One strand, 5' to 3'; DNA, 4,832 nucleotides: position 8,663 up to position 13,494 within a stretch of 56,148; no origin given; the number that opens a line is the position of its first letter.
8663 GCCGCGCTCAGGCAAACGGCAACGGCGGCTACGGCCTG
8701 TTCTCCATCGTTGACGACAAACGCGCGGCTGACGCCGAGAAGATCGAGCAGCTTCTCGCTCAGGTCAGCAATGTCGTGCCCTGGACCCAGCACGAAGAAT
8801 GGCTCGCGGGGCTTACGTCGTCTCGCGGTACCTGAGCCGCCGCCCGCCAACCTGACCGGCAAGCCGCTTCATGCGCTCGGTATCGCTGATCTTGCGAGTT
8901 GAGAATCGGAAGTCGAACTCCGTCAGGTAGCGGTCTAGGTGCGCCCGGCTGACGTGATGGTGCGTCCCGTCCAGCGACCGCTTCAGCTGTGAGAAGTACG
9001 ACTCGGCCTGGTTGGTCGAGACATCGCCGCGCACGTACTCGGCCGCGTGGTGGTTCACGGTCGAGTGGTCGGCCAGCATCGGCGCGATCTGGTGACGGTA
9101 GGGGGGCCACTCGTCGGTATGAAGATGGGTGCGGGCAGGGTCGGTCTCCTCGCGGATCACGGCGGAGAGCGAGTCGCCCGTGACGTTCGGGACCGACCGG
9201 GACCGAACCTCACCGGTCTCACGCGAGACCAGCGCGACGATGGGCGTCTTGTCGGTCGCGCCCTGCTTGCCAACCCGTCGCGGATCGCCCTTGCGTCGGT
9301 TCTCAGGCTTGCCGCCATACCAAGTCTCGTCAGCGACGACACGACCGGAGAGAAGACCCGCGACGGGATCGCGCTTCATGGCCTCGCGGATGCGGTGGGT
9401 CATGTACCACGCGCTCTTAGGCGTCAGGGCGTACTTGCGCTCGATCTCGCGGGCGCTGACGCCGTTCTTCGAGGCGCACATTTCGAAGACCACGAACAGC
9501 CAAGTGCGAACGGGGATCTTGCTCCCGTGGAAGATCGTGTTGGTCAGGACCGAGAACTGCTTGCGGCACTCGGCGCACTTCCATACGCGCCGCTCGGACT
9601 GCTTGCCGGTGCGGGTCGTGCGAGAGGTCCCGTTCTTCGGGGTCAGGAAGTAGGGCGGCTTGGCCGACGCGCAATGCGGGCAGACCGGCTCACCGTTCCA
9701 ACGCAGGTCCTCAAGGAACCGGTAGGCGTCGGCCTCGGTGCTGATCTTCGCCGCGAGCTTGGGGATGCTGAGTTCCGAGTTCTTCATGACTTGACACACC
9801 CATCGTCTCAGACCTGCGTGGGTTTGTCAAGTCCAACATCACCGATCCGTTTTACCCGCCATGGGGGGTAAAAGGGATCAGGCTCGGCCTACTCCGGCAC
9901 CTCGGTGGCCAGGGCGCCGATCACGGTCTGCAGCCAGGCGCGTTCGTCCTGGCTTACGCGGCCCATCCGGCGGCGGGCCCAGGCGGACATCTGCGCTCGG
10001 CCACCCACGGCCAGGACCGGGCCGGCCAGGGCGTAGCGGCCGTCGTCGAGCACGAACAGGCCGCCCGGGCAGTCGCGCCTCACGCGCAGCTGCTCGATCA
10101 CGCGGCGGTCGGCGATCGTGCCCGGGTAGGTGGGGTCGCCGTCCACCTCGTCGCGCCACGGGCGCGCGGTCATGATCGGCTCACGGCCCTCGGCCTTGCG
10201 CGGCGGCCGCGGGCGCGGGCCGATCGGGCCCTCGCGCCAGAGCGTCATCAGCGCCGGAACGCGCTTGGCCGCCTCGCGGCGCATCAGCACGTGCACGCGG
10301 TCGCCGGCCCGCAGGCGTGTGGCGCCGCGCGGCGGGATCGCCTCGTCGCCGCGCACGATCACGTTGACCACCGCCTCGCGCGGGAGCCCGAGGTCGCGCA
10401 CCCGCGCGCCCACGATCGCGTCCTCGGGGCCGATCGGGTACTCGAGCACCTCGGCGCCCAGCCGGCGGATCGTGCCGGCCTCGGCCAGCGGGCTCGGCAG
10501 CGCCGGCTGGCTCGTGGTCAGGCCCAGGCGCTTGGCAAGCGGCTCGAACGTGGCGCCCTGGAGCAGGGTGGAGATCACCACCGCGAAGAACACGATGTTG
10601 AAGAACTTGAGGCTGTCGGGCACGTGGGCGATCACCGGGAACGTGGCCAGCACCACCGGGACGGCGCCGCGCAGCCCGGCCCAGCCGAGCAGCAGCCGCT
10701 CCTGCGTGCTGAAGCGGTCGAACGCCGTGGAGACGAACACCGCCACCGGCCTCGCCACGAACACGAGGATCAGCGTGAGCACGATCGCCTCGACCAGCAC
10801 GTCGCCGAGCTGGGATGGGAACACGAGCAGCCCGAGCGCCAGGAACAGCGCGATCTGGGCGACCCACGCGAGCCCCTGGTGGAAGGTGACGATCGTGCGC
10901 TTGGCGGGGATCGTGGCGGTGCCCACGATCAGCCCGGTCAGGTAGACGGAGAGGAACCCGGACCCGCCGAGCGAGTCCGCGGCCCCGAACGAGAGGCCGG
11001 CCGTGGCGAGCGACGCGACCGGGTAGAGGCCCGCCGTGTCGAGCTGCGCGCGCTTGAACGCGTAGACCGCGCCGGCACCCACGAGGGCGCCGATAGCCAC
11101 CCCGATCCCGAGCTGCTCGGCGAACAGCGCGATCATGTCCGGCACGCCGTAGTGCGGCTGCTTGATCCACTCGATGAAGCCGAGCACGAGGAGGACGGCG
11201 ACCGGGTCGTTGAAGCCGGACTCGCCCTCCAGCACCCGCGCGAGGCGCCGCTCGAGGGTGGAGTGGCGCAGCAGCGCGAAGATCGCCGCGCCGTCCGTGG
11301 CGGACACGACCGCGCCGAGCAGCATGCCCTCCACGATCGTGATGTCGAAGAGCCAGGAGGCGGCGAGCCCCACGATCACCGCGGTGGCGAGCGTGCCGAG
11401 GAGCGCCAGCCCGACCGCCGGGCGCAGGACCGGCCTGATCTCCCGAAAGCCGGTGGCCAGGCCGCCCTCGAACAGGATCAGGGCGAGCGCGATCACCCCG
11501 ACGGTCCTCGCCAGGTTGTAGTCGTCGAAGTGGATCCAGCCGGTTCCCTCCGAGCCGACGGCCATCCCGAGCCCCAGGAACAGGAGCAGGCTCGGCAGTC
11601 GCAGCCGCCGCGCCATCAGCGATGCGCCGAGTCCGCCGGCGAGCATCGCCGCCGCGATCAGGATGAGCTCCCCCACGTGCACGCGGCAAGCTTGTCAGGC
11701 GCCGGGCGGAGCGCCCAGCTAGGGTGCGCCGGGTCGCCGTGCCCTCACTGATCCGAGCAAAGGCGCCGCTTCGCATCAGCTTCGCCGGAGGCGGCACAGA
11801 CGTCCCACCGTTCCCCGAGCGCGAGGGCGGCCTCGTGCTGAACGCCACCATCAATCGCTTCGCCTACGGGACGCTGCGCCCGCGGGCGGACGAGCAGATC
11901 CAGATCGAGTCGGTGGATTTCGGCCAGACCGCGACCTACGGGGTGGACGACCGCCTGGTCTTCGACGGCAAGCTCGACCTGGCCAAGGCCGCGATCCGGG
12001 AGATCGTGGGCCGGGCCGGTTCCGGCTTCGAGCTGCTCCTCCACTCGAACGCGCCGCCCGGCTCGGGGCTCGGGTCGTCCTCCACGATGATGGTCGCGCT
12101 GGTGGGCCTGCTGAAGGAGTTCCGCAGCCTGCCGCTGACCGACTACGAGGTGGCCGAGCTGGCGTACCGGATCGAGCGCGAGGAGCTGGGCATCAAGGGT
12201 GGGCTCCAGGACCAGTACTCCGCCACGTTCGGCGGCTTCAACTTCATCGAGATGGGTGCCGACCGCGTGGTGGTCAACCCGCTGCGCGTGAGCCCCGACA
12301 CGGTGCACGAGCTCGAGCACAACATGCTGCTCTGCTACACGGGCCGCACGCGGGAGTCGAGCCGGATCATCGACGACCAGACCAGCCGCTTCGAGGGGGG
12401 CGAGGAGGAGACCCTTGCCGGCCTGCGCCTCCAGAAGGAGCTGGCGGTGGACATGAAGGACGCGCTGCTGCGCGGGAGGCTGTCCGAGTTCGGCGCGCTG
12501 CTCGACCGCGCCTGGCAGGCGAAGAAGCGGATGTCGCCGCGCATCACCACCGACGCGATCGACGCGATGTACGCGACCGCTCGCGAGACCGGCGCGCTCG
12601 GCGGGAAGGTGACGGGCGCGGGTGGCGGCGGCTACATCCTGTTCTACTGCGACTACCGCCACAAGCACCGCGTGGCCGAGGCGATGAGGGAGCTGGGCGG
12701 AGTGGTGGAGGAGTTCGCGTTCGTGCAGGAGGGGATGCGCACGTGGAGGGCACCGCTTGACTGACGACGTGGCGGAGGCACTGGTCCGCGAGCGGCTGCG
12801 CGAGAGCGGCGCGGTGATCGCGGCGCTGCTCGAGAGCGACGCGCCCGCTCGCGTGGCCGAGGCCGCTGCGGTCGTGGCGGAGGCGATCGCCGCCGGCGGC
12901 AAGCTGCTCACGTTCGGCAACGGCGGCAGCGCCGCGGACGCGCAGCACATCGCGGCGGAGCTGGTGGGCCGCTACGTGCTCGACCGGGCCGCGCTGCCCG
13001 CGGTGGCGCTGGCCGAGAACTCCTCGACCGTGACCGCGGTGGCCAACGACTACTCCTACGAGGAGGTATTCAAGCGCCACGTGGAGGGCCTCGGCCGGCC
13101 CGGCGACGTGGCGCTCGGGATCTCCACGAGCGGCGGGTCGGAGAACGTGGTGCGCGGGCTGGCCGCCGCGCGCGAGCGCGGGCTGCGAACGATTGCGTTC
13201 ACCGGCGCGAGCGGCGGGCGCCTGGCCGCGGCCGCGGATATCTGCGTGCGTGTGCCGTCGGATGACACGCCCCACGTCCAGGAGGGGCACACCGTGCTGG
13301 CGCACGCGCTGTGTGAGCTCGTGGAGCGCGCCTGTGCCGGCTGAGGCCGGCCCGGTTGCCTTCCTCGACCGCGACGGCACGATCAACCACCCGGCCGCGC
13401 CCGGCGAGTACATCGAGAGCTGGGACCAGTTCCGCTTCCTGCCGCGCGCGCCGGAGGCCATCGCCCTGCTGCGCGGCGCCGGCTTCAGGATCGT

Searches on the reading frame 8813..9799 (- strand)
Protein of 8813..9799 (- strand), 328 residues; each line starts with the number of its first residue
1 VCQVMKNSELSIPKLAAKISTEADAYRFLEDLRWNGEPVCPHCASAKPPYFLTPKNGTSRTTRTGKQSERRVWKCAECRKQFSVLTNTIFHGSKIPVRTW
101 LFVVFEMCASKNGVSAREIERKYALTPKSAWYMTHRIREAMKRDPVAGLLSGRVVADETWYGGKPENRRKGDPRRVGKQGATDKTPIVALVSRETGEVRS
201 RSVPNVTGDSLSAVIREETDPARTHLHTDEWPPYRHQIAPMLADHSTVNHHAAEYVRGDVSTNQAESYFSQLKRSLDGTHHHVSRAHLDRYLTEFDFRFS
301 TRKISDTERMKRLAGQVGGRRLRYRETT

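Call 35: search_protein_families(library=pfam, proteins=[window:8813-9799:-], max_evalue=0.0001)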
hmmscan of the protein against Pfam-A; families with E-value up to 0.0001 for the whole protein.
window:8813-9799:- (328 aa): 2 families
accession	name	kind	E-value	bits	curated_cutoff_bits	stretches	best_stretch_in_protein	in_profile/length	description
PF12762.13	DDE_Tnp_IS1595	-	9.6e-34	117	27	1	150-299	2-152/153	ISXO2-like transposase domain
PF12760.12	Zn_ribbon_IS1595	-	4.6e-14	52.5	25.4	1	21-81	2-46/46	Transposase zinc-ribbon domain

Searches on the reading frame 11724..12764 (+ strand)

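Call 36: search_protein_families(library=pfam, proteins=[window:11724-12764:+], max_evalue=0.0001)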
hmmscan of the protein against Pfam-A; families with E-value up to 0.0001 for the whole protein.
window:11724-12764:+ (346 aa): 2 families
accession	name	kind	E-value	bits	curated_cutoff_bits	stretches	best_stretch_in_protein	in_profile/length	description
PF00288.32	GHMP_kinases_N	-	1.9e-20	73.3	22.3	1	86-171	2-87/87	GHMP kinases N terminal domain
PF08544.19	GHMP_kinases_C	-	6.9e-12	46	21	1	244-324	1-82/85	GHMP kinases C terminal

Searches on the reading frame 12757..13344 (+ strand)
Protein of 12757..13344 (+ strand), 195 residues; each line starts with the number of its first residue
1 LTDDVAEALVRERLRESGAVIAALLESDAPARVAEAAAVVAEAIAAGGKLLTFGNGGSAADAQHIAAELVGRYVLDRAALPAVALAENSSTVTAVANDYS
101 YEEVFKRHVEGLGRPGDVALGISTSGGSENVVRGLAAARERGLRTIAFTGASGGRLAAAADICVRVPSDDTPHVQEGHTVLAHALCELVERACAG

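Call 36: search_protein_families(library=pfam, proteins=[window:12757-13344:+], max_evalue=0.0001)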
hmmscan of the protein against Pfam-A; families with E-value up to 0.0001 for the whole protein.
window:12757-13344:+ (195 aa): 2 families
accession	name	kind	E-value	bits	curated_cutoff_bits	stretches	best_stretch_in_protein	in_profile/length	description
PF13580.11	SIS_2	-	5.3e-27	95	27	1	21-150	10-138/138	SIS domain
PF01380.27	SIS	-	1.4e-08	35.1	25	1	102-172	40-110/131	SIS domain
